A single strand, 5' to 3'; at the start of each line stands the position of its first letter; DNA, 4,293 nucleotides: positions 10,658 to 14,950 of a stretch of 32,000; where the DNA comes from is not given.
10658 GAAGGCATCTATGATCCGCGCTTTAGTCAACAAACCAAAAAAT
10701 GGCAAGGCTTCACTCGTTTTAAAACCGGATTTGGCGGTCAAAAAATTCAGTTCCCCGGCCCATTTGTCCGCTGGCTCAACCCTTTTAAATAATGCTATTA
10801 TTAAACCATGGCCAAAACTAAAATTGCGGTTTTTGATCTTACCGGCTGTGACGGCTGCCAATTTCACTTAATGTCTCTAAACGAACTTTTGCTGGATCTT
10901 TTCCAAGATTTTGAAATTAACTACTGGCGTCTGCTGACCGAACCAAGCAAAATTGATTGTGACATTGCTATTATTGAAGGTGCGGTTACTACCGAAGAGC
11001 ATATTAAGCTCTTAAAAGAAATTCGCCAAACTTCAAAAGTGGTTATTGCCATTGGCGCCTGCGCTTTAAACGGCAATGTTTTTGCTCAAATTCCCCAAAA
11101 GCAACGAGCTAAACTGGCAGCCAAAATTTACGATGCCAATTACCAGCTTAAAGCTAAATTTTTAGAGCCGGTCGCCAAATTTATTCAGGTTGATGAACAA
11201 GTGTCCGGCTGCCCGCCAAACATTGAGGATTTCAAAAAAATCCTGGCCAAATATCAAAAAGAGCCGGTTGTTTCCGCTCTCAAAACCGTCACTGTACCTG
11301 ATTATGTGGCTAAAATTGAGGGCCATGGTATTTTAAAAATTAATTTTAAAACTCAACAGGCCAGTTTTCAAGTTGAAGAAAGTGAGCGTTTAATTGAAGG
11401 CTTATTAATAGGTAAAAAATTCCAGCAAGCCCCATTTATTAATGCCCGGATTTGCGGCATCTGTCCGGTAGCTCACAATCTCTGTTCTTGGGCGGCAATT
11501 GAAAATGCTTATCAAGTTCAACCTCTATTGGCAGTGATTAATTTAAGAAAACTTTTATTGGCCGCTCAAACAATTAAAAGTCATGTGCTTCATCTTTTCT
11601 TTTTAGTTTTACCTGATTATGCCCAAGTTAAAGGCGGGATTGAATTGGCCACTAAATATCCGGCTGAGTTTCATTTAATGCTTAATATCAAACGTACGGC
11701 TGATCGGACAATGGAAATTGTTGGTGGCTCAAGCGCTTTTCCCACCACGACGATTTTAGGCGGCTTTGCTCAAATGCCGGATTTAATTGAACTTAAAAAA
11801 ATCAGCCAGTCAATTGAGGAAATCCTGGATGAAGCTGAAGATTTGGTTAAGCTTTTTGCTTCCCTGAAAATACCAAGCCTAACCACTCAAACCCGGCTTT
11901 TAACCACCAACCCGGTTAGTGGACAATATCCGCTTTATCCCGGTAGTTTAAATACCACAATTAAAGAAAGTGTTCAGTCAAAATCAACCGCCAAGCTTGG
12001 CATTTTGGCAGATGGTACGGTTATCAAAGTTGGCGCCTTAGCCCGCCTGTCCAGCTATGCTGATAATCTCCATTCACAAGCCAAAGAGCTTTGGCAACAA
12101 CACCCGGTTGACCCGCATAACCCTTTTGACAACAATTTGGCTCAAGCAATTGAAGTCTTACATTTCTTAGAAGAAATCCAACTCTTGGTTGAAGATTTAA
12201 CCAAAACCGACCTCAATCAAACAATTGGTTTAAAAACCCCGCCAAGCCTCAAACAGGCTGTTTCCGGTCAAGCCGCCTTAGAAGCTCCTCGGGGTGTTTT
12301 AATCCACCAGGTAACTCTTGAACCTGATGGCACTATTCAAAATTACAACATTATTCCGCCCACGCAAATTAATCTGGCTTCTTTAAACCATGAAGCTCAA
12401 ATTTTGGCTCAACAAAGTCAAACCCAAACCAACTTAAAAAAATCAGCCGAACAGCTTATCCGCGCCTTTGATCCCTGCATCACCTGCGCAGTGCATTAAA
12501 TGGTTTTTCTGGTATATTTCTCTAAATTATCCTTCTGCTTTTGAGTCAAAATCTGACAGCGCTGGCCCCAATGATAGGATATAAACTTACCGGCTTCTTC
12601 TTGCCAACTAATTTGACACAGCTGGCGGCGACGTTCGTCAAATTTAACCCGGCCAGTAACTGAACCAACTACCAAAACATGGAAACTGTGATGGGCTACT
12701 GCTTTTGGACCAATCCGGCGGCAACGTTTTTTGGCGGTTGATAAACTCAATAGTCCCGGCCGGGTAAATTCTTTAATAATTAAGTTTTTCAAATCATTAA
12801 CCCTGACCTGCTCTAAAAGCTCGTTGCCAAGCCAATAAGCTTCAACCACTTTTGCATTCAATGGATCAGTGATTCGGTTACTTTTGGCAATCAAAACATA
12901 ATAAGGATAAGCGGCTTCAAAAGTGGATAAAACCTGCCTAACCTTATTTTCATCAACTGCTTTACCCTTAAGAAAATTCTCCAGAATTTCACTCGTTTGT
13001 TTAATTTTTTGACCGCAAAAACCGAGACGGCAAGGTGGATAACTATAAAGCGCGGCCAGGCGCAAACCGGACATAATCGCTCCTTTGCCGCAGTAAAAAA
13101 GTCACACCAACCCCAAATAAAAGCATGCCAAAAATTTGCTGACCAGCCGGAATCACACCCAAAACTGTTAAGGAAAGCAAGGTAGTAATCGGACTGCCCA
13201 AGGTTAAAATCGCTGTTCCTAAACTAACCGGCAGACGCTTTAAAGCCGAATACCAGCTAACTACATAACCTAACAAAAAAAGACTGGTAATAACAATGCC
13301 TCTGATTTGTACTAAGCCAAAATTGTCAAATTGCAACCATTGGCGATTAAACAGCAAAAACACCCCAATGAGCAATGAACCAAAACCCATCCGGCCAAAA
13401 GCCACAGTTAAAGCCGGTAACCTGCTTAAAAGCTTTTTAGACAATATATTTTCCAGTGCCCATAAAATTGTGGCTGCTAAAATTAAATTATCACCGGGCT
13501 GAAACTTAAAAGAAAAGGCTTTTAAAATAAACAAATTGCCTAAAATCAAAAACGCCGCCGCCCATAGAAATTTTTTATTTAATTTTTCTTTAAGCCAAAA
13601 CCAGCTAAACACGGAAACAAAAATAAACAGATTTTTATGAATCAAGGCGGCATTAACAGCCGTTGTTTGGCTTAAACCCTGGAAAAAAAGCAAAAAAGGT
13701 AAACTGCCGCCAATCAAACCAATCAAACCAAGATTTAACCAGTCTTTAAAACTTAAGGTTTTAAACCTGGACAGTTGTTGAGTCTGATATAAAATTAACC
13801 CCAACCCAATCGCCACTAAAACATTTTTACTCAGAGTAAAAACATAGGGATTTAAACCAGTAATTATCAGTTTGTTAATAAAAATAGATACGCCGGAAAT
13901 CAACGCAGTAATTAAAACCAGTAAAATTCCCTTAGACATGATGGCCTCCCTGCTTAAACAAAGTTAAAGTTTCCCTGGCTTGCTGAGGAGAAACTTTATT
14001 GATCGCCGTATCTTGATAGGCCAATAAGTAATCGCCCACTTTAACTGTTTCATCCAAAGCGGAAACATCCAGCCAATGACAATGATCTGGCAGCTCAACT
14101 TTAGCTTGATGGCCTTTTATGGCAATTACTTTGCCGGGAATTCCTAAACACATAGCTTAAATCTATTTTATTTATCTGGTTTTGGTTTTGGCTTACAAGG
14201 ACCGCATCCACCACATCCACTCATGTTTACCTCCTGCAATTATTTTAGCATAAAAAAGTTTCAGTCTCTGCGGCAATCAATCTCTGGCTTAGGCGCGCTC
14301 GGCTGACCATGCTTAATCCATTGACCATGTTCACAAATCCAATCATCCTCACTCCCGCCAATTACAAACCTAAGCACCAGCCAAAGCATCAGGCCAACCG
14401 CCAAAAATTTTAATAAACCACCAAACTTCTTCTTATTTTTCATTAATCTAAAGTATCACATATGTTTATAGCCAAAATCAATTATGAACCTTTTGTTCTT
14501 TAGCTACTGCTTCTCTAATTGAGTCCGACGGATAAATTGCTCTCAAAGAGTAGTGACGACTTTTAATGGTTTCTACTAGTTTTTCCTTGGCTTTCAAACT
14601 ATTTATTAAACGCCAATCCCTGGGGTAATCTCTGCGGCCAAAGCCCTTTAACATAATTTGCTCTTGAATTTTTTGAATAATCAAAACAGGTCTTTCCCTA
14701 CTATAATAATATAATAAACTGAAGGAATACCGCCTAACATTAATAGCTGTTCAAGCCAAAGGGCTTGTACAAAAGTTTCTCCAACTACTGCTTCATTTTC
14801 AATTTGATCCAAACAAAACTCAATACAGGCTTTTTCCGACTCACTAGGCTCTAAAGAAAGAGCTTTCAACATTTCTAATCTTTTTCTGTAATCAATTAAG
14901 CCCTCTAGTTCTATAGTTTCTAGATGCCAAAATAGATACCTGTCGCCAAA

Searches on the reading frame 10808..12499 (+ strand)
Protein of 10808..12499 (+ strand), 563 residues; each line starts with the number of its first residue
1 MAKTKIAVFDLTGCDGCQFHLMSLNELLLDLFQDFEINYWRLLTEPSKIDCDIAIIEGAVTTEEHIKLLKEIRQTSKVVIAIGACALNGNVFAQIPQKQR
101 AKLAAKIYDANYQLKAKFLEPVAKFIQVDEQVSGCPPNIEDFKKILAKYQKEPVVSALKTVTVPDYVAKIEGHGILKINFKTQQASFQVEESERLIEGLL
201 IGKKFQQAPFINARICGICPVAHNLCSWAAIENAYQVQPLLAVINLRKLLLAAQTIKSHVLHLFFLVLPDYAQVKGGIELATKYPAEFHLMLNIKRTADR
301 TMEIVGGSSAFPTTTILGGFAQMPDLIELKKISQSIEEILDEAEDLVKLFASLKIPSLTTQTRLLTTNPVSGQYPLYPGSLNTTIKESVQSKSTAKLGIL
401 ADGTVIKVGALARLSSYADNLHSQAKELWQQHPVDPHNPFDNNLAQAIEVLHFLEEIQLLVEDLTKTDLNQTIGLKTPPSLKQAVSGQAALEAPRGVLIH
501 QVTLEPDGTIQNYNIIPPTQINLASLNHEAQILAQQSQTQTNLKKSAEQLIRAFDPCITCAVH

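Call 5: search_protein_families(library=pfam, proteins=[window:10808-12499:+], max_evalue=0.01)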
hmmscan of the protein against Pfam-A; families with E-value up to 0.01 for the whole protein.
window:10808-12499:+ (563 aa): 2 families
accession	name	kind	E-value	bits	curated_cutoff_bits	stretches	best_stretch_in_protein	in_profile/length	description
PF00374.24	NiFeSe_Hases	-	4.6e-33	115.4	25.8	2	194-275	1-82/508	Nickel-dependent hydrogenase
PF01058.29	Oxidored_q6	-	4.6e-25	88.2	27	1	14-148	1-127/128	NADH ubiquinone oxidoreductase, 20 Kd subunit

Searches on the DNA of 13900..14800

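Call 27: search_rna_families(source=window, start=13900, end=14800, threshold=evalue, max_evalue=10)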
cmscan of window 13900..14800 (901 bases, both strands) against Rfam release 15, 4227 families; matches with E-value up to 10: 4.
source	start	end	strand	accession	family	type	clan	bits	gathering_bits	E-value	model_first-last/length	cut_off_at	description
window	14132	14238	+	RF01212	sn2524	Gene; snRNA; snoRNA; CD-box;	-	21.7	44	1.1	1-109/109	no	Small nucleolar RNA sn2524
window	14294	14356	-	RF01137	sR21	Gene; snRNA; snoRNA; CD-box;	-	18.4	45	1.5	1-67/67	no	Small nucleolar RNA sR21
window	13976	14040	+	RF01277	snoU54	Gene; snRNA; snoRNA; CD-box;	CL00008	16.6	35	2.3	1-67/67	no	Small nucleolar RNA U54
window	13905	14044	+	RF04188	Hovlinc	Gene; ribozyme;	-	15.8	42.3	2.1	1-170/170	no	Hovlinc ribozyme (hominin vlincRNA-located)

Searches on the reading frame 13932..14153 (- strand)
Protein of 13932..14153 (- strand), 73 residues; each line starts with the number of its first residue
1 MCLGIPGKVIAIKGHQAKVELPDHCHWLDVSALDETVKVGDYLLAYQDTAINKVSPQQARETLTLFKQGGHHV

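Call 5: search_protein_families(library=pfam, proteins=[window:13932-14153:-], max_evalue=0.01)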
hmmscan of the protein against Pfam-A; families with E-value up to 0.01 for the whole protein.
window:13932-14153:- (73 aa): 1 family
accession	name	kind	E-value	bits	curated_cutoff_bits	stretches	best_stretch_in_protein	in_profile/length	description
PF01455.23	HupF_HypC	-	1.5e-16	60.7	28.5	1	1-66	1-65/65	HupF/HypC family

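Call 7: find_homologous_proteins(query=window:13932-14153:-, max_evalue=0.00001)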
Query window:13932-14153:- (73 aa): 9 proteins with E <= 0.00001 among 22 candidates.
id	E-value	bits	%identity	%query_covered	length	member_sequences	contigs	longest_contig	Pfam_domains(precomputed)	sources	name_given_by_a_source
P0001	5.0e-43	161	100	100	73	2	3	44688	PF01455.24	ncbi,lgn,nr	ncbi:HypC/HybG/HupF family hydrogenase formation chaperone [Patescibacteria group bacterium]|nr:HypC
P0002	5.8e-27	111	73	96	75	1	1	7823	PF01455.24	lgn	-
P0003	2.1e-21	93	62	95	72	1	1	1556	PF01455.24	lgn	-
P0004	1.8e-20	90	61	90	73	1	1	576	PF01455.24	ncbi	-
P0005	5.1e-20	89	64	90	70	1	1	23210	PF01455.24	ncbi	ncbi:HypC/HybG/HupF family hydrogenase formation chaperone [Patescibacteria group bacterium]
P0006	2.7e-19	86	62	90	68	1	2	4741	PF01455.24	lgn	-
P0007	1.8e-18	84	61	90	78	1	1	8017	PF01455.24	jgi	-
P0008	2.0e-16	77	58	90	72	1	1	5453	PF01455.24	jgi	-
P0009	4.8e-8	51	46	89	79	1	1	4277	PF01455.24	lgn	-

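Call 8: find_encoding_contigs(protein=P0002, flank=4000, max_places=3)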
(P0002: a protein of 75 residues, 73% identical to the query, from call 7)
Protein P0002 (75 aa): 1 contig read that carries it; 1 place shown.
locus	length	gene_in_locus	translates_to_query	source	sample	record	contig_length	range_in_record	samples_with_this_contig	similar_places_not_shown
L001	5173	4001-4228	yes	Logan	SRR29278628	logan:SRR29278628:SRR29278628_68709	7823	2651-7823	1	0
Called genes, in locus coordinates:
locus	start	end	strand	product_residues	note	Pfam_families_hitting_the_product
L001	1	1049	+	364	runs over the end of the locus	PF02646:RmuC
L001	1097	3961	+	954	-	PF00580:UvrD-helicase, PF01443:Viral_helicase1 (faint), PF13086:AAA_11 (weak), PF13245:AAA_19, PF13604:AAA_30 (faint), PF13361:UvrD_C, PF13538:UvrD_C_2 (faint), PF12705:PDDEXK_1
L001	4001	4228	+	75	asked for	PF01455:HupF_HypC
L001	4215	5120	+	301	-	PF00892:EamA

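Call 9: find_encoding_contigs(protein=P0005, flank=4000, max_places=3)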
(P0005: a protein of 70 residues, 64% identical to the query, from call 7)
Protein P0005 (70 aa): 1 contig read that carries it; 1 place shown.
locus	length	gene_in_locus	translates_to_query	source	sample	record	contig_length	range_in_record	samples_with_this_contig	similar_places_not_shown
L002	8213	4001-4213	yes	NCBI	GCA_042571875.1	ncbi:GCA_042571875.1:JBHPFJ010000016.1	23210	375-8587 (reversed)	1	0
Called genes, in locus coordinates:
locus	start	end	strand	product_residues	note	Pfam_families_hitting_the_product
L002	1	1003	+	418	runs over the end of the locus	PF00437:T2SSE, PF20720:nSTAND3 (faint)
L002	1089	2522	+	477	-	PF00079:Serpin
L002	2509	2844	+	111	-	PF01035:DNA_binding_1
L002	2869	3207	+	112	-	PF04020:Phage_holin_4_2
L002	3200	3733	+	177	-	PF00730:HhH-GPD, PF00633:HHH (weak)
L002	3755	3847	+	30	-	-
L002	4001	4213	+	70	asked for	PF01455:HupF_HypC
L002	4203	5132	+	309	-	PF00892:EamA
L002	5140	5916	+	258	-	PF19927:DUF6390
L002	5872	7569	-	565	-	PF01058:Oxidored_q6, PF00374:NiFeSe_Hases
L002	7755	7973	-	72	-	-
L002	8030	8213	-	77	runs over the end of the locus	-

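Call 10: find_encoding_contigs(protein=P0007, flank=4000, max_places=3)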
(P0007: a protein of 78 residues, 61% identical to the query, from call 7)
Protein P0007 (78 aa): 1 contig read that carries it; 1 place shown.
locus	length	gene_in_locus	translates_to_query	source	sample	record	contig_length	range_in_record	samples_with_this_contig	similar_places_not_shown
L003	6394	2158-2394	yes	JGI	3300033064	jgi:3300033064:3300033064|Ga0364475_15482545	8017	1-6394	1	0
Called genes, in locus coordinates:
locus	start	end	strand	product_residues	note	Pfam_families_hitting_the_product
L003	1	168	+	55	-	?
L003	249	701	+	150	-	PF02643:DUF192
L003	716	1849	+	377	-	-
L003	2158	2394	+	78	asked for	PF01455:HupF_HypC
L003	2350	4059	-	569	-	PF01058:Oxidored_q6, PF00374:NiFeSe_Hases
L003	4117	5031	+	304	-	PF00892:EamA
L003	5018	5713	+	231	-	PF19927:DUF6390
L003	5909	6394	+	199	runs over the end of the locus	PF01066:CDP-OH_P_transf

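Call 14: find_encoding_contigs(protein=P0001, flank=3000, max_places=6)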
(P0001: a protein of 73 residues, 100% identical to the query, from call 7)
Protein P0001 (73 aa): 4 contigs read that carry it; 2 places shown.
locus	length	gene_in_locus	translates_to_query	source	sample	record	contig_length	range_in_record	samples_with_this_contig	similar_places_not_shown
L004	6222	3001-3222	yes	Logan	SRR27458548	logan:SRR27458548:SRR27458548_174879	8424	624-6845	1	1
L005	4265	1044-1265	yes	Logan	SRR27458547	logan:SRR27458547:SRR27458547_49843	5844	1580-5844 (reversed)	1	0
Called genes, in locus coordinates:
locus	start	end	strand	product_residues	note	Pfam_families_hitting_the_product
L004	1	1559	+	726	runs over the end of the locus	?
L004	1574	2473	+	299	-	-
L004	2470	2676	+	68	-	-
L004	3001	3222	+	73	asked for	PF01455:HupF_HypC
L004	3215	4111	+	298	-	PF00892:EamA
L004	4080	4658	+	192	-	PF19927:DUF6390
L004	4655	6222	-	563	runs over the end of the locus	PF01058:Oxidored_q6, PF00374:NiFeSe_Hases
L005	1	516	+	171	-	?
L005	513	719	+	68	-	-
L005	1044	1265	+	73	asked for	PF01455:HupF_HypC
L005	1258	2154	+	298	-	PF00892:EamA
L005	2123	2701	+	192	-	PF19927:DUF6390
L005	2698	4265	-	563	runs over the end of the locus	PF01058:Oxidored_q6, PF00374:NiFeSe_Hases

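Call 15: find_encoding_contigs(protein=P0006, flank=3000, max_places=3)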
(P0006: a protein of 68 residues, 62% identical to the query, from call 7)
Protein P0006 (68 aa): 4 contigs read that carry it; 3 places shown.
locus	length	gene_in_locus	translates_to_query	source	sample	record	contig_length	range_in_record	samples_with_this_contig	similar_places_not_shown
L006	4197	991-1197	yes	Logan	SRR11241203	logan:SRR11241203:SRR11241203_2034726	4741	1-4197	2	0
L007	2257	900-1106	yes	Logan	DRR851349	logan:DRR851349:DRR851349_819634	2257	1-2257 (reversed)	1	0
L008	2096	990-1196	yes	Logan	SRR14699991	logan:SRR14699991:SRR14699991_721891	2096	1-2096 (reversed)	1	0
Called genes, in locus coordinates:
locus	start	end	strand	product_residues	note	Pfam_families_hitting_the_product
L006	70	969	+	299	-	PF00483:NTP_transferase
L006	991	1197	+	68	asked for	PF01455:HupF_HypC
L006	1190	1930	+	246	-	PF19927:DUF6390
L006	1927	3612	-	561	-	PF01058:Oxidored_q6, PF00374:NiFeSe_Hases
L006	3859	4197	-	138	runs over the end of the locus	PF07963:N_methyl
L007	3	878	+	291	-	?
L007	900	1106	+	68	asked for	PF01455:HupF_HypC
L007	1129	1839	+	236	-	PF19927:DUF6390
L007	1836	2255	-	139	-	?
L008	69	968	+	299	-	PF00483:NTP_transferase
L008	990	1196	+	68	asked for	PF01455:HupF_HypC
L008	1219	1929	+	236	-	PF19927:DUF6390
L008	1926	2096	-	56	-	?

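Call 16: find_encoding_contigs(protein=P0008, flank=3000, max_places=3)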
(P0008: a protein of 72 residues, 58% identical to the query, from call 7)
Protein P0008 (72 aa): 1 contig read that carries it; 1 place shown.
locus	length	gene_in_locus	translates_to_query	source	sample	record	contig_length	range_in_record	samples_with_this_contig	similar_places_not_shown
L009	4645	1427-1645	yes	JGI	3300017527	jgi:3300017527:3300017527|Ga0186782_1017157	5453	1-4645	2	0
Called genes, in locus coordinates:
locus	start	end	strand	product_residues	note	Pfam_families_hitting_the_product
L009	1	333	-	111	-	?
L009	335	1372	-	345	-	PF02388:FemAB, PF13480:Acetyltransf_6, PF02388:FemAB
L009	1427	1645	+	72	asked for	PF01455:HupF_HypC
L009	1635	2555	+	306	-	PF00892:EamA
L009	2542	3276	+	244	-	PF19927:DUF6390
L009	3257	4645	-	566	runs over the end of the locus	PF01058:Oxidored_q6, PF00374:NiFeSe_Hases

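Call 20: find_related_loci(query=window:13932-14153:-, collection=genome_contigs, flank=6000)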
Query window:13932-14153:- (73 aa) in genome_contigs; peptide patterns used: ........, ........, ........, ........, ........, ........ (x = any residue, [..] = any of these).
600 stretches matched a pattern (row limit reached: there are more); 426 encode a relative of the query (tblastn E <= 1e-3); the best 80 are kept; 80 distinct loci.
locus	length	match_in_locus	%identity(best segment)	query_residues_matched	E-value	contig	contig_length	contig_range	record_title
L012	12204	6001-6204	44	1-68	4e-14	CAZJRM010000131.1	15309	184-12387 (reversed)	MAG TPA_asm: uncultured Vicinamibacterales bacterium isolate binchicken_co66_63 genome assembly, contig: NODE_6046_lengt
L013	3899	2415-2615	47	1-68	7e-14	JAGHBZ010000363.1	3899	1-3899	MAG: Candidatus Sumerlaeota bacterium isolate AUK269 PB_MBMC_223_c_000000000266, whole genome shotgun sequence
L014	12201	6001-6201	44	1-68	8e-14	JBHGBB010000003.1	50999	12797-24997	MAG: bacterium isolate SBS.BIN.55 SBSBIN55_contig_3, whole genome shotgun sequence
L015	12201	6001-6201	43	1-68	9e-13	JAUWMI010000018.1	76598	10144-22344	MAG: Candidatus Sumerlaeota bacterium isolate CSMAG_2394 CSMAG_2394_k141_1482343_length_76598_cov_9.0000, whole genome s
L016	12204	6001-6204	43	1-68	8e-13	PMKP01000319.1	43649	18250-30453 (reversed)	MAG: Myxococcales bacterium isolate fen_1123 73.20120600_E1D.81_contig_876, whole genome shotgun sequence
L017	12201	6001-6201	46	1-68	1e-12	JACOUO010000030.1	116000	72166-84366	MAG: Deltaproteobacteria bacterium isolate NC_groundwater_74_Ag_B-0.1um_47_27 GD18-4_B1_scaffold_1965420, whole genome s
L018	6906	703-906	41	1-68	3e-12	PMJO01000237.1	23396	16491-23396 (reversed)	MAG: Myxococcales bacterium isolate fen_1125 73.20120600_E2D.64_contig_29687, whole genome shotgun sequence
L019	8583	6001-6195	44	1-66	1e-11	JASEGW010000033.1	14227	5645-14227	MAG: bacterium isolate Yes70-06 NODE_33_length_14227_cov_13.327336, whole genome shotgun sequence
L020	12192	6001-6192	46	1-65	3e-11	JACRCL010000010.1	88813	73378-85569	MAG: Deltaproteobacteria bacterium isolate NC_groundwater_1645_Pr3_B-0.1um_57_199 SR-2_scaffold_141_1078438, whole genom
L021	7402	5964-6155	38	1-65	4e-11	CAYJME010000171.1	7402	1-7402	MAG TPA_asm: uncultured candidatus Brocadiaceae bacterium isolate ERP124720_co1_148 genome assembly, contig: NODE_11202_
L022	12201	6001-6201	43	1-68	5e-11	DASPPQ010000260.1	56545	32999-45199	MAG TPA_asm: Thermodesulfobacteriota bacterium isolate SMAG_U12177 k141_1057086, whole genome shotgun sequence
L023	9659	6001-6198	35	1-68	5e-11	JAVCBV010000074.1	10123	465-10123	MAG: Thermoproteota archaeon isolate Kor2 Kor2_124_1277, whole genome shotgun sequence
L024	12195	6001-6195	37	1-67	5e-11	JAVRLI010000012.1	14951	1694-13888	MAG: Thermoplasmatota archaeon isolate TVZ.SD19.224 Thermoplasmatota_4_MX3.84_1135_14952_7.789275, whole genome shotgun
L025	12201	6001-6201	43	1-68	8e-11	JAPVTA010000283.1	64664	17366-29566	MAG: Thermodesulfobacteriota bacterium isolate MW3_metabat.11 k97_1096941, whole genome shotgun sequence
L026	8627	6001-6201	43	1-68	9e-11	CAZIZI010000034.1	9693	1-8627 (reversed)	MAG TPA_asm: uncultured Thermodesulfobacteriota bacterium isolate SRP104967_co1_28 genome assembly, contig: NODE_2396_le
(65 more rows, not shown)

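Call 55: find_encoding_contigs(protein=P0003, flank=1500, max_places=2)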
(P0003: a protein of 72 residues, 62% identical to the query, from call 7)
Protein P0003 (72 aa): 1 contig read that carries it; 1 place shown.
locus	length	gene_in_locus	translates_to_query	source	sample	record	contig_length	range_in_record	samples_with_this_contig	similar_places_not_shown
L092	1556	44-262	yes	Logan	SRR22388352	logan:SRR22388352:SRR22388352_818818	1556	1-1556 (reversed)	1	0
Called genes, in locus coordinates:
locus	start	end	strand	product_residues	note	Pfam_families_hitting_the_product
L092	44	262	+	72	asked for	PF01455:HupF_HypC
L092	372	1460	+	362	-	PF02661:Fic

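Call 56: find_encoding_contigs(protein=P0009, flank=3000, max_places=2)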
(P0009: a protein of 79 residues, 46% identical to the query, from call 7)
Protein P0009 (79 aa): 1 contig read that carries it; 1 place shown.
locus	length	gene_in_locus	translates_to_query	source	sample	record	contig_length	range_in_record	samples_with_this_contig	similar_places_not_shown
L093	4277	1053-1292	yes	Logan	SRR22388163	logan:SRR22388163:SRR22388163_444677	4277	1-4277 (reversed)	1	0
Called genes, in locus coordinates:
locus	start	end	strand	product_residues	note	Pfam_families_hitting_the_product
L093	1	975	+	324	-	?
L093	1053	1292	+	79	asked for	PF01455:HupF_HypC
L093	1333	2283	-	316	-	PF15902:Sortilin-Vps10 (faint)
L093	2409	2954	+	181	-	PF01765:RRF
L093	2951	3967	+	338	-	PF02163:Peptidase_M50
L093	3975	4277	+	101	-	?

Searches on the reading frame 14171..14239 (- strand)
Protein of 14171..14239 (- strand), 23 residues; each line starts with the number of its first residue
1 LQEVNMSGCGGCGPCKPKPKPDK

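Call 35: search_protein_families(library=ncbifam, proteins=[window:14171-14239:-], max_evalue=10)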
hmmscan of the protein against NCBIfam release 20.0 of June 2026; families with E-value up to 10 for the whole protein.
seq(23 aa): 0 families

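Call 36: search_protein_families(library=pfam, proteins=[window:14171-14239:-], max_evalue=10)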
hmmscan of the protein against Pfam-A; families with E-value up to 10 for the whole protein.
seq(23 aa): 1 family
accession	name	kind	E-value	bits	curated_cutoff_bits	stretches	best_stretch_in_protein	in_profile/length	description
PF20228.3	DUF6587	-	0.013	16.7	27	1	5-19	68-82/82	Family of unknown function (DUF6587)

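Call 72: search_solved_structures(query=window:14171-14239:-, max_evalue=10, show_alignments=3)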
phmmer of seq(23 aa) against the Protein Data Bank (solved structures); distinct sequences matched with E-value up to 10: 0.
